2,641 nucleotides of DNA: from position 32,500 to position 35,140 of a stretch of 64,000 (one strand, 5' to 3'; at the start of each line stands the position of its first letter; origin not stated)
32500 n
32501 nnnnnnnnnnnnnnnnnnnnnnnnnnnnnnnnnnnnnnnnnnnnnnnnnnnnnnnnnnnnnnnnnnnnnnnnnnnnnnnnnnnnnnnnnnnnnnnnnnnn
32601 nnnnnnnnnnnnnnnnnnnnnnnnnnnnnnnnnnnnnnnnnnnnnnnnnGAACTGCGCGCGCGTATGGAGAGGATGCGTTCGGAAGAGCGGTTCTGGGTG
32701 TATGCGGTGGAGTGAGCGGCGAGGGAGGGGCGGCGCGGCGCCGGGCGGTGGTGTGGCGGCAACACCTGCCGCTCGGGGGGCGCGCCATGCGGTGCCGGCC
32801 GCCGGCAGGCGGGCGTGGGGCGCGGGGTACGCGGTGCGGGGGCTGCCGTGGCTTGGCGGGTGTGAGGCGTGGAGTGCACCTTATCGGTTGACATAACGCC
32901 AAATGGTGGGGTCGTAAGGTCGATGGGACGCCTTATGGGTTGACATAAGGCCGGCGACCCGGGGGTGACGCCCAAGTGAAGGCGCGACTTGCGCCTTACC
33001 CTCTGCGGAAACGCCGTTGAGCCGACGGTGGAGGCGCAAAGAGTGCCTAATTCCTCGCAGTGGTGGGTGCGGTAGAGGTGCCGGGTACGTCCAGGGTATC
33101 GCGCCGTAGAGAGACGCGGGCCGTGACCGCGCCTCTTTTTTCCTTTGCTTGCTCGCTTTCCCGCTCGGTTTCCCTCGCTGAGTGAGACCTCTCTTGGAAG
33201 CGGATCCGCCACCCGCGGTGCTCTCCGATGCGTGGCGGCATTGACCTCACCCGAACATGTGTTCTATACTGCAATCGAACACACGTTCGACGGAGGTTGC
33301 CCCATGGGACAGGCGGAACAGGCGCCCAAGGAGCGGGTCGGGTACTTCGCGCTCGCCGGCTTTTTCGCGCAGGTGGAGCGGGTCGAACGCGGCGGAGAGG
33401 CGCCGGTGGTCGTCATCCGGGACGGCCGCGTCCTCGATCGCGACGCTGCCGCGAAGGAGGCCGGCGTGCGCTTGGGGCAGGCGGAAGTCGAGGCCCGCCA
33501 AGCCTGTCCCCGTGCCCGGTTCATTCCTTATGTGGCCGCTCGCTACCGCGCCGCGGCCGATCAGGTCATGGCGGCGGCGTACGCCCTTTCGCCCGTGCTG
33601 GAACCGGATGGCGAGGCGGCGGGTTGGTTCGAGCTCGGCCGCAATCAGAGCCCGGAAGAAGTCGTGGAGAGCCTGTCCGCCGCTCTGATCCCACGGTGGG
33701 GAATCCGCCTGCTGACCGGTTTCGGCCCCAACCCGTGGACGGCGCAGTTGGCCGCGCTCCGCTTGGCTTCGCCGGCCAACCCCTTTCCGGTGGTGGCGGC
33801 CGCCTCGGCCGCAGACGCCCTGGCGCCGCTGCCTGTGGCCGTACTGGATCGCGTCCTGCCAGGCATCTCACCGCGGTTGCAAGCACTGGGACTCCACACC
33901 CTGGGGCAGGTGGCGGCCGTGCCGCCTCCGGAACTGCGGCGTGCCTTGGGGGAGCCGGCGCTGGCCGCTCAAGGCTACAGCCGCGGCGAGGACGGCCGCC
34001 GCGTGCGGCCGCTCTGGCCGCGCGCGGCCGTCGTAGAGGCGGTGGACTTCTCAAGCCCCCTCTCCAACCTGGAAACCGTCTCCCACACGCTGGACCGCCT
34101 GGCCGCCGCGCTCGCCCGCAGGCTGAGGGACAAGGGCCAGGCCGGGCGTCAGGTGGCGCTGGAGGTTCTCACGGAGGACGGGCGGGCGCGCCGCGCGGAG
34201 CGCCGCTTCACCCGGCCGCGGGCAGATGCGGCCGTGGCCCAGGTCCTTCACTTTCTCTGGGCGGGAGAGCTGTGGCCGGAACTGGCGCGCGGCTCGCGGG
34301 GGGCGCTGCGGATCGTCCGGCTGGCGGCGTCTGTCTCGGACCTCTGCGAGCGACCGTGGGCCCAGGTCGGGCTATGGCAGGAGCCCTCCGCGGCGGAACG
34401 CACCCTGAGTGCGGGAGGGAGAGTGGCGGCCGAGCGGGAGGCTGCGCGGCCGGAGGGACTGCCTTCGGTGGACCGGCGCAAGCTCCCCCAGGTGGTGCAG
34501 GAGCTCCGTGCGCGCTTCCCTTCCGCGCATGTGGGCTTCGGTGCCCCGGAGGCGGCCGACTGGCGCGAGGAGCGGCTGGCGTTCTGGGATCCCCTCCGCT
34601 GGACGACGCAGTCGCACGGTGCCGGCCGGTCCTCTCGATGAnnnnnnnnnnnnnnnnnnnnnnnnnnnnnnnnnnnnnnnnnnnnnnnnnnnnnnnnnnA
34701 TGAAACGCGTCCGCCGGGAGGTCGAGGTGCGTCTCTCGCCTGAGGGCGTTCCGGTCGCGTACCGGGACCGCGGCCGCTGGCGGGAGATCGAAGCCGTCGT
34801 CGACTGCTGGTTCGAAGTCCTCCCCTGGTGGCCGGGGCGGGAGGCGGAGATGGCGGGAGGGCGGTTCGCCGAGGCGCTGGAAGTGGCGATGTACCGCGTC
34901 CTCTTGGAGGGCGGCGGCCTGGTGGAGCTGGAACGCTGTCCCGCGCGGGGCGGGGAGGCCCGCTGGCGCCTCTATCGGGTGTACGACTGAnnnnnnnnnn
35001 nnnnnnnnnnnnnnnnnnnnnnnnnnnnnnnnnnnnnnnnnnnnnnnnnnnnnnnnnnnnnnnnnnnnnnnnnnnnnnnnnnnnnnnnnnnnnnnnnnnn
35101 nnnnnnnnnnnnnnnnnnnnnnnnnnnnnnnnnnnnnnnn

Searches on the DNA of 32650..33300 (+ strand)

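Call 11: search_rna_families(source=window, start=32650, end=33300, threshold=evalue, max_evalue=10, show_alignments=2)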
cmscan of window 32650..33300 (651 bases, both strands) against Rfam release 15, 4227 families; matches with E-value up to 10: 4.
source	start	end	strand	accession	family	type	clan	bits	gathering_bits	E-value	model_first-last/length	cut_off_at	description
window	33112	33160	-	RF00382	DnaX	Cis-reg; frameshift_element;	-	15.3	35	0.97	1-65/65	no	DnaX ribosomal frameshifting element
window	33100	33147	+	RF04288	mir-9201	Gene; miRNA;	CL00147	14.9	95.5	4.1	1-81/81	no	mir-9201 microRNA precursor family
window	33251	33290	+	RF00104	mir-10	Gene; miRNA;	-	13.7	47.5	5.1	19-55/74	no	mir-10 microRNA precursor family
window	33252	33289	-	RF00104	mir-10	Gene; miRNA;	-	13.3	47.5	6.8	20-54/74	no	mir-10 microRNA precursor family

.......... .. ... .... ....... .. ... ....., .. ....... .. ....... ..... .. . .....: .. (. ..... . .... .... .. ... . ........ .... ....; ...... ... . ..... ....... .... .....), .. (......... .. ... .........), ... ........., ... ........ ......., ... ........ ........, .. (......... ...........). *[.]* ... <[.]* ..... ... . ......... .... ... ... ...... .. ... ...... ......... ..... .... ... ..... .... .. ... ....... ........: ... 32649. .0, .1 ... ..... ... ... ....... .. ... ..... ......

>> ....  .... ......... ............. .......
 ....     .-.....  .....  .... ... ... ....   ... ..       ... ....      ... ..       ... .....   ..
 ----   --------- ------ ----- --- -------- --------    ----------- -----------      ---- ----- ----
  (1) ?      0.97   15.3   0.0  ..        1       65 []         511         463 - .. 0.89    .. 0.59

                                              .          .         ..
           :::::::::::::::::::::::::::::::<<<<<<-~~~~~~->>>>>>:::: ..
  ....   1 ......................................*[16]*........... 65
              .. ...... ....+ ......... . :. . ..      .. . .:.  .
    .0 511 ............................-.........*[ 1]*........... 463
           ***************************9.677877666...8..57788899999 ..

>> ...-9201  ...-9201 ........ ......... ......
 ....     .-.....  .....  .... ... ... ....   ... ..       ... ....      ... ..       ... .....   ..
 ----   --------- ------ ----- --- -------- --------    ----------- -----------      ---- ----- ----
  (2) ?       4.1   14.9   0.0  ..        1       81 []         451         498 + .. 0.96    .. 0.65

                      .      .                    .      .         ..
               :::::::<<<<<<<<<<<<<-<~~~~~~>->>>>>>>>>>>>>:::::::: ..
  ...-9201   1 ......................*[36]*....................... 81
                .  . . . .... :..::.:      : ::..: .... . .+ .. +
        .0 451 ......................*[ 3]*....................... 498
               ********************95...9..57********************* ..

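Call 45: search_dna_similar(query=window:32716-33240:+, collection=plasmids, mode=distant, max_evalue=0.01, max_rows=10)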
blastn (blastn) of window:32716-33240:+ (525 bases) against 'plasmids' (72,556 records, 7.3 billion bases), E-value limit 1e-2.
Records with a match: 1; places in all: 1; records where one place covers at least 80% of the query: 0.
Best place of each record, by identity: 80-90% 1.
By first word of the organism name: Kitasatospora 1.
By predicted mobility (MOB-suite, as given by PLSDB): non-mobilizable 1.
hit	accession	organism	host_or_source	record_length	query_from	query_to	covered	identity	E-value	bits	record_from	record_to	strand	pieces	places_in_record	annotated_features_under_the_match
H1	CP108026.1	Kitasatospora sp. NBC_00315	-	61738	3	45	8%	86.4%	3e-3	50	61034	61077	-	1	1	hypothetical protein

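Call 46: search_dna_similar(query=window:32716-33240:+, collection=phages, mode=distant, max_evalue=0.01, max_rows=10)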
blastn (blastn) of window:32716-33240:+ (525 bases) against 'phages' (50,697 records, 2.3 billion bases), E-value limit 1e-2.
No match.
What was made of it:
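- Tried and rejected: Plasmid and phage BLAST of the 525-bp stretch gave nothing meaningful (calls 45, 46).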

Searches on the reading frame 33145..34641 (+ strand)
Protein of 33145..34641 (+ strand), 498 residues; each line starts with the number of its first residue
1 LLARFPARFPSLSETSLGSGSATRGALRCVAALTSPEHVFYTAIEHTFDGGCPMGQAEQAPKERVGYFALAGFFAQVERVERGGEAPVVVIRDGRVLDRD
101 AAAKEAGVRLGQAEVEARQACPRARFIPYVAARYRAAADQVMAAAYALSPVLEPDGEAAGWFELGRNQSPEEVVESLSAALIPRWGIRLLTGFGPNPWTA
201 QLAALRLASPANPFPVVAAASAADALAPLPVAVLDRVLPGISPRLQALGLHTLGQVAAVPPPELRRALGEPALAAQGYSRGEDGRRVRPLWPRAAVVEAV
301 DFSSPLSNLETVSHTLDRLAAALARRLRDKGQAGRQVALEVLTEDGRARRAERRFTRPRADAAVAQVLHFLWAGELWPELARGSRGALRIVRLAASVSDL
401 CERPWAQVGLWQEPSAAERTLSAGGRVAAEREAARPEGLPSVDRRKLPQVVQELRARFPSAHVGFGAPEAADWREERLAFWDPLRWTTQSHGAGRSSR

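Call 9: search_protein_families(library=pfam, proteins=[window:33145-34641:+])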
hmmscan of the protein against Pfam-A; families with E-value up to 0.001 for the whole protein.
window:33145-34641:+ (498 aa): 2 families
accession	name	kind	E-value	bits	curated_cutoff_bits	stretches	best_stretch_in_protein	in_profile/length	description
PF00817.25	IMS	-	8.2e-13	48.9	23.2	1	72-204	5-147/148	impB/mucB/samB family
PF11799.13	IMS_C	-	5.3e-08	33.7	20.7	1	301-364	9-72/109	impB/mucB/samB family C-terminal domain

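Call 19: find_encoding_contigs(protein=window:33304-34641:+, flank=10000, max_places=10)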
Protein window:33304-34641:+ (445 aa): 1 contig read that carries it; 1 place shown.
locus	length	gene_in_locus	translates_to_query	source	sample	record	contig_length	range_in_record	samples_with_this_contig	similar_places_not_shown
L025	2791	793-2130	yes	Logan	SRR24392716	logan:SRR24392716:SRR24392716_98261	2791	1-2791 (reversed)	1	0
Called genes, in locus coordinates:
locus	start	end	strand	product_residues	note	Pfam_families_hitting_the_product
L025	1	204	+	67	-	?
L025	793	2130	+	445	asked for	PF00817:IMS, PF11799:IMS_C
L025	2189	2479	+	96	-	PF20114:DUF6504 (weak)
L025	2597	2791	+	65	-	?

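Call 20: find_homologous_proteins(query=window:33304-34641:+, max_evalue=1e-20)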
Query window:33304-34641:+ (445 aa): 5 proteins with E <= 1e-20 among 8000 candidates.
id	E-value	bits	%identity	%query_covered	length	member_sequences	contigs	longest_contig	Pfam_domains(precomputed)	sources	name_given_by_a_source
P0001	2.1e-281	951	100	100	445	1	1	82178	PF11799.14,PF00817.26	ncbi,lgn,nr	ncbi:MAG: hypothetical protein IMW98_00155 [Firmicutes bacterium]|nr:hypothetical protein [Bacillota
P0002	9.5e-219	745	80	100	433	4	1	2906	PF11799.14,PF00817.26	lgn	-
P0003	7.7e-131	455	54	95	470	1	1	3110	PF11799.14,PF00817.26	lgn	-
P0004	9.4e-100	353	50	94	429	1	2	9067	PF11799.14,PF00817.26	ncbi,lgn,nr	ncbi:MAG: hypothetical protein IRZ11_06790 [Clostridia bacterium]|nr:hypothetical protein [Clostridi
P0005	7.1e-61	225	38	95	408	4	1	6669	-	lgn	-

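Call 21: find_encoding_contigs(protein=P0002, flank=10000, max_places=6)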
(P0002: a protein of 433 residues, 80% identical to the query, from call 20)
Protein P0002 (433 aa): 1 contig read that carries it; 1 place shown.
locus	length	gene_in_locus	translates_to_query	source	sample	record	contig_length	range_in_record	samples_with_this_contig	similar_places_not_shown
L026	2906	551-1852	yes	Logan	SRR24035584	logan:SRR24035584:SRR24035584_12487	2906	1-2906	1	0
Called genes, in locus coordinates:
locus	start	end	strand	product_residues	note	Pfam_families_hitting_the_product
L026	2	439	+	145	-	?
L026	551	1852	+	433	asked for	PF00817:IMS, PF11799:IMS_C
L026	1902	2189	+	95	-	PF20114:DUF6504 (weak)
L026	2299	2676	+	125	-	-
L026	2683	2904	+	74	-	?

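Call 22: find_encoding_contigs(protein=P0003, flank=10000, max_places=6)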
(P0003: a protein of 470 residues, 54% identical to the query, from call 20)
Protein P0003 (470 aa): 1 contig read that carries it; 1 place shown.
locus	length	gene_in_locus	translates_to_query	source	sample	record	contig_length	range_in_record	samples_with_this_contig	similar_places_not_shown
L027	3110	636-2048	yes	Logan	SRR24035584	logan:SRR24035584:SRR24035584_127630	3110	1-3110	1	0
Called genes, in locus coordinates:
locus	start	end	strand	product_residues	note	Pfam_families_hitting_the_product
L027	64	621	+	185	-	-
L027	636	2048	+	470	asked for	PF00817:IMS, PF11799:IMS_C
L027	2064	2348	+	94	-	-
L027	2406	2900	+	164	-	-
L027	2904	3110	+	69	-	?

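Call 23: find_encoding_contigs(protein=P0004, flank=10000, max_places=6)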
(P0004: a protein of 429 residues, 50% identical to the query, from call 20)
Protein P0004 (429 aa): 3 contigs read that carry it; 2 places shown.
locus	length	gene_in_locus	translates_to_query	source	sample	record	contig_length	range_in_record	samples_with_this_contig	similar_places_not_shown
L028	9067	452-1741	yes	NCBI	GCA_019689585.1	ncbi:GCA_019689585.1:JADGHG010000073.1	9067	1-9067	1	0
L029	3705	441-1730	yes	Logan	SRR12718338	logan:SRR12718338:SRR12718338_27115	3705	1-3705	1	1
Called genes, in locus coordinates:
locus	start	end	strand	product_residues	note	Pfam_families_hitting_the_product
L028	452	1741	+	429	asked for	PF00817:IMS, PF11799:IMS_C (weak)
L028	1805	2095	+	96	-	PF20114:DUF6504 (weak)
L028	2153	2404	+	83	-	-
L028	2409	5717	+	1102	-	PF02811:PHP, PF07733:DNA_pol3_alpha, PF17657:DNA_pol3_finger, PF14579:HHH_6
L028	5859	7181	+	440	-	PF05977:MFS_3, PF07690:MFS_1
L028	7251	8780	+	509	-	PF21799:MurD-like_N, PF08245:Mur_ligase_M, PF02875:Mur_ligase_C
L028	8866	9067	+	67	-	PF13191:AAA_16 (weak)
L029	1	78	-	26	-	?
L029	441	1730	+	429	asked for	PF00817:IMS, PF11799:IMS_C (weak)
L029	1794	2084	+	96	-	PF20114:DUF6504 (weak)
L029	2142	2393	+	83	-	-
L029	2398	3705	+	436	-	?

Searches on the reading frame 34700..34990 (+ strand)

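Call 9: search_protein_families(library=pfam, proteins=[window:34700-34990:+])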
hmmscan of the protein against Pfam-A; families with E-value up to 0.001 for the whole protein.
window:34700-34990:+ (96 aa): 1 family
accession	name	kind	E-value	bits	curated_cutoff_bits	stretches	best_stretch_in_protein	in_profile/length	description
PF20114.4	DUF6504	-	8.5e-06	26.4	24.2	1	13-96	22-103/103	Domain of unknown function (DUF6504)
